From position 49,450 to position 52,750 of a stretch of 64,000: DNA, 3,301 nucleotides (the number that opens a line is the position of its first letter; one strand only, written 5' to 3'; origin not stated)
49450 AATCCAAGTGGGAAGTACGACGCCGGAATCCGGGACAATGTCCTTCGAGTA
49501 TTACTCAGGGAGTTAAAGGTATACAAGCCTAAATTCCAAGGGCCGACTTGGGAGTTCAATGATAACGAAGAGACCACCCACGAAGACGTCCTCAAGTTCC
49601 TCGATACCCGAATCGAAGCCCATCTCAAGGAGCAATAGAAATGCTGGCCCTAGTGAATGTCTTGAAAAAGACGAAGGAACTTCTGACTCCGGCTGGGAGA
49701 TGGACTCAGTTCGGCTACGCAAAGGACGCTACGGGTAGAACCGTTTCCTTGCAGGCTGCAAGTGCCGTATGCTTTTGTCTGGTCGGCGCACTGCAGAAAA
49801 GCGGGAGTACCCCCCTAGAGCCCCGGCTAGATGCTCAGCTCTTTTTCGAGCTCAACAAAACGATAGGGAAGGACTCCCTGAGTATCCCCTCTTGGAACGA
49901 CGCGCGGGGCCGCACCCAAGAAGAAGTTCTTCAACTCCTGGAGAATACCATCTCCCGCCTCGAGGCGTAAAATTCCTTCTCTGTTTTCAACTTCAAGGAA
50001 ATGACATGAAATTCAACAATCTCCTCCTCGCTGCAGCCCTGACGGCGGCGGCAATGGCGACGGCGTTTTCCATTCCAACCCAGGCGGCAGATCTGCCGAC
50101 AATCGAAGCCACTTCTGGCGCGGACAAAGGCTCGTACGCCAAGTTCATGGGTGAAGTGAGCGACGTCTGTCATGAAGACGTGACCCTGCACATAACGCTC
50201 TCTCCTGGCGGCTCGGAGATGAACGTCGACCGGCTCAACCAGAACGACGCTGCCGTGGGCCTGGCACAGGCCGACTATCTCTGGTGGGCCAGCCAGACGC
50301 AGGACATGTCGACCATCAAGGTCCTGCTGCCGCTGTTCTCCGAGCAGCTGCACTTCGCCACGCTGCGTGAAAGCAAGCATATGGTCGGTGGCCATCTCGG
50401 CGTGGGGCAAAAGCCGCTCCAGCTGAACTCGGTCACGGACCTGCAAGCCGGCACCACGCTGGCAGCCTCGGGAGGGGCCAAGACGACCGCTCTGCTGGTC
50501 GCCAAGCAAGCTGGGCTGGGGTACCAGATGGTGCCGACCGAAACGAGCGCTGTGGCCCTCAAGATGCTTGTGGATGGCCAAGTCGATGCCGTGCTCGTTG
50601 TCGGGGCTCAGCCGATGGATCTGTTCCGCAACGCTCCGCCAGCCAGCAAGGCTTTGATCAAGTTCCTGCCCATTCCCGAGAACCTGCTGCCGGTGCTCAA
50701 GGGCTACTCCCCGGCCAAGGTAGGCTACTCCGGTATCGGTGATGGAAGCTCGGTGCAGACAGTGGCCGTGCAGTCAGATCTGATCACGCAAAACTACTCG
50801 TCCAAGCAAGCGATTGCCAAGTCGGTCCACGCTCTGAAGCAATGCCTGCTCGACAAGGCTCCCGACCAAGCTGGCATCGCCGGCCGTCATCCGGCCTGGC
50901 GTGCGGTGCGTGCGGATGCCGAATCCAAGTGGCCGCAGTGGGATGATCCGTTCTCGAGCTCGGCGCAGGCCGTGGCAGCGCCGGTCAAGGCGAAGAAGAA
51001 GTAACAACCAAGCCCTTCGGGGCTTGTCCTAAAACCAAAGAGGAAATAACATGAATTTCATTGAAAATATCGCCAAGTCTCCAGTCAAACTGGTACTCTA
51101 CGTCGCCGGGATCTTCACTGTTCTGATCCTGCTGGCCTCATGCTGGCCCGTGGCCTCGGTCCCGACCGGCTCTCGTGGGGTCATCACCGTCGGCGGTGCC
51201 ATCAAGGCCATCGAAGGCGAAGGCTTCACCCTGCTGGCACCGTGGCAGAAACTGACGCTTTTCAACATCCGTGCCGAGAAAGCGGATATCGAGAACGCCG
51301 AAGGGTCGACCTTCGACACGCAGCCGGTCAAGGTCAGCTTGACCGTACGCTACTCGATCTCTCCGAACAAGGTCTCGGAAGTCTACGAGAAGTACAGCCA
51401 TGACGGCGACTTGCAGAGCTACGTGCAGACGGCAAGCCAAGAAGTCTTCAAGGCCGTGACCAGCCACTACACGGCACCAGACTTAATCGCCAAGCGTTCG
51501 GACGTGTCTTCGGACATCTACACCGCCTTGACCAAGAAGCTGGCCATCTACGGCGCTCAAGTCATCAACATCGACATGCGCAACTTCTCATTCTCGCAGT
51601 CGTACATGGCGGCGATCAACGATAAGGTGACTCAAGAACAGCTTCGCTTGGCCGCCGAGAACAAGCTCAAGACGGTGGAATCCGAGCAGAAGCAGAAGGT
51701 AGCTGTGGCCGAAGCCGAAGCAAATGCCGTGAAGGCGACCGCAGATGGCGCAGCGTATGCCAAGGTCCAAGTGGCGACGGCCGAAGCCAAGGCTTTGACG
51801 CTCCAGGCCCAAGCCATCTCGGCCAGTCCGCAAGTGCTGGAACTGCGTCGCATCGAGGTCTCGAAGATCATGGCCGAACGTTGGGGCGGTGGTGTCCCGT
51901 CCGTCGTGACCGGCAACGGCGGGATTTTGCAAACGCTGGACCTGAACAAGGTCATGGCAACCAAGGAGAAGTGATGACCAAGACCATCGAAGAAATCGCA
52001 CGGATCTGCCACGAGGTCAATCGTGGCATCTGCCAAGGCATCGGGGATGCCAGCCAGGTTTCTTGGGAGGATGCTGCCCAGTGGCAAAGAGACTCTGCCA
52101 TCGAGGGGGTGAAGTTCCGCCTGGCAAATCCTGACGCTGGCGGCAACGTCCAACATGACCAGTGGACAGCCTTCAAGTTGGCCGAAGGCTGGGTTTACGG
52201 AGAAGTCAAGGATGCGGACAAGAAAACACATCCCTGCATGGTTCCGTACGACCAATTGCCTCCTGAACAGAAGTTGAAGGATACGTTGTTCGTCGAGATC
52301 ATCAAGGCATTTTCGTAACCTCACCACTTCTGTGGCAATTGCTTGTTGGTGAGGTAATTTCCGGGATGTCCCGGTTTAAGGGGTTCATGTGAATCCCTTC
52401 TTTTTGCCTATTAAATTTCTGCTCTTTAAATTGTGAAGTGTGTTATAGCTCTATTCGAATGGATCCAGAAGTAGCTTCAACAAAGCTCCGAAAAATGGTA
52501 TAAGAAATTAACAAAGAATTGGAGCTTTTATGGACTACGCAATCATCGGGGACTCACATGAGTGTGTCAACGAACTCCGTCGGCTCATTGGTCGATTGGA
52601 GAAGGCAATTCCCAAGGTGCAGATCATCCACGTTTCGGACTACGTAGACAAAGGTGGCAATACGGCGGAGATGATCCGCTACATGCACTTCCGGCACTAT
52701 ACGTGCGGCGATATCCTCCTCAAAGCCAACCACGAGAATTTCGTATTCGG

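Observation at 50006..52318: High-GC moron island: TAXI-like periplasmic binding protein, SPFH/prohibitin and RyR-domain protein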

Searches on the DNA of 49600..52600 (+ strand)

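Call 5: search_dna_similar(query=window:49600-52600:+, collection=phages, mode=distant, max_rows=30)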
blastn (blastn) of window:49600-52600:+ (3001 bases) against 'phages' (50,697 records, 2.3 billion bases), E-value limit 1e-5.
Records with a match: 9; places in all: 9; records where one place covers at least 80% of the query: 0.
Best place of each record, by identity: 80-90% 3; 60-80% 6.
By first word of the organism name: Klebsiella 5; Erythrobacter 1; Erwinia 1; Arthrobacter 1; Stenotrophomonas 1.
By host as written in the record: Klebsiella pneumoniae 3; Erythrobacter sp. JL475 1; Erwinia amylovora YBK14808 1; Arthrobacter globiformis NRRL B-2779 1; Klebsiella pneumoniae KLEB009 1; Klebsiella pneumoniae ATCC 700603 1; Stenotrophomonas maltophilia 1.
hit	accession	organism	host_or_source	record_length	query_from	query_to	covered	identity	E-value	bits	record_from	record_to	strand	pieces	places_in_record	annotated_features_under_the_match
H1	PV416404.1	Erythrobacter phage XM05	Erythrobacter sp. JL475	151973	2397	2683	10%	68.0%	4e-18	100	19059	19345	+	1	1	minor head protein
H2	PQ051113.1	Erwinia phage Fifi287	Erwinia amylovora YBK14808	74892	2588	2682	3%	74.7%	3e-7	64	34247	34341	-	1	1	Ca2+ release channel domain containing protein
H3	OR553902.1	Arthrobacter phage Lewando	Arthrobacter globiformis NRRL B-2779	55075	2575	2649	2%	84.0%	1e-12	82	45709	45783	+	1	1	74: hypothetical protein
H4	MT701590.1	Klebsiella phage Miami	Klebsiella pneumoniae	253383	2585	2662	3%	79.5%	7e-9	70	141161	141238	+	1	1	hypothetical protein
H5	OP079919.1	Klebsiella phage KPN8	Klebsiella pneumoniae KLEB009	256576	2585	2662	3%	79.5%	7e-9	70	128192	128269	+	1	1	hypothetical protein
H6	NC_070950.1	Klebsiella phage Miami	Klebsiella pneumoniae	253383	2585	2662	3%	79.5%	7e-9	70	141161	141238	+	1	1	hypothetical protein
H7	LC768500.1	Klebsiella phage phiKp_32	Klebsiella pneumoniae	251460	2585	2662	3%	79.5%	7e-9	70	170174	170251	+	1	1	hypothetical protein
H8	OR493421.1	Klebsiella phage YC1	Klebsiella pneumoniae ATCC 700603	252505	2585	2652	2%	80.9%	3e-7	65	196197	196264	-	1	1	hypothetical protein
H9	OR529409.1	Stenotrophomonas phage BUCTxx100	Stenotrophomonas maltophilia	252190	2585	2652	2%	80.9%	3e-7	65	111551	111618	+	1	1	none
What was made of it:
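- Tried and rejected: No related genome was found (call 5).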

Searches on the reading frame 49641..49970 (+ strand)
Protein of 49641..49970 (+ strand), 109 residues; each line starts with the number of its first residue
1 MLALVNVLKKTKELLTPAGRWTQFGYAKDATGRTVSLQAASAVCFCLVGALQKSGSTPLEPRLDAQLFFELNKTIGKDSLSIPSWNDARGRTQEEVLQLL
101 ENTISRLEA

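Call 3: search_protein_families(library=pfam, proteins=[window:49641-49970:+], max_evalue=0.01)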
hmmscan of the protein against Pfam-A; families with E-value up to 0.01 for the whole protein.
window:49641-49970:+ (109 aa): 1 family
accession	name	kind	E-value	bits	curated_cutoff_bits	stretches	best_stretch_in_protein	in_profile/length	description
PF19698.5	DUF6197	-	2.4e-17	63.6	24.6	1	6-105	8-110/111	Family of unknown function (DUF6197)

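Call 6: search_protein_families(library=phrogs, proteins=[window:49641-49970:+], max_evalue=0.001)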
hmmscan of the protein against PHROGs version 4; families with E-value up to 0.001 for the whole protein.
window:49641-49970:+ (109 aa): 3 families
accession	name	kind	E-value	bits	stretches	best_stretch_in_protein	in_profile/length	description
phrog_762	-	unknown function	1.8e-12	48.3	1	3-108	43-152/281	-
phrog_22087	-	unknown function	0.00046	21.4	1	72-108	71-107/126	-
phrog_16237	-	unknown function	0.00095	20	0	71-100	160-187/188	-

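Call 41: search_protein_families(library=padloc, proteins=[window:49641-49970:+], max_evalue=0.01)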
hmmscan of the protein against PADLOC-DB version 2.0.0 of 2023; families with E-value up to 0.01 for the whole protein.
window:49641-49970:+ (109 aa): 0 families
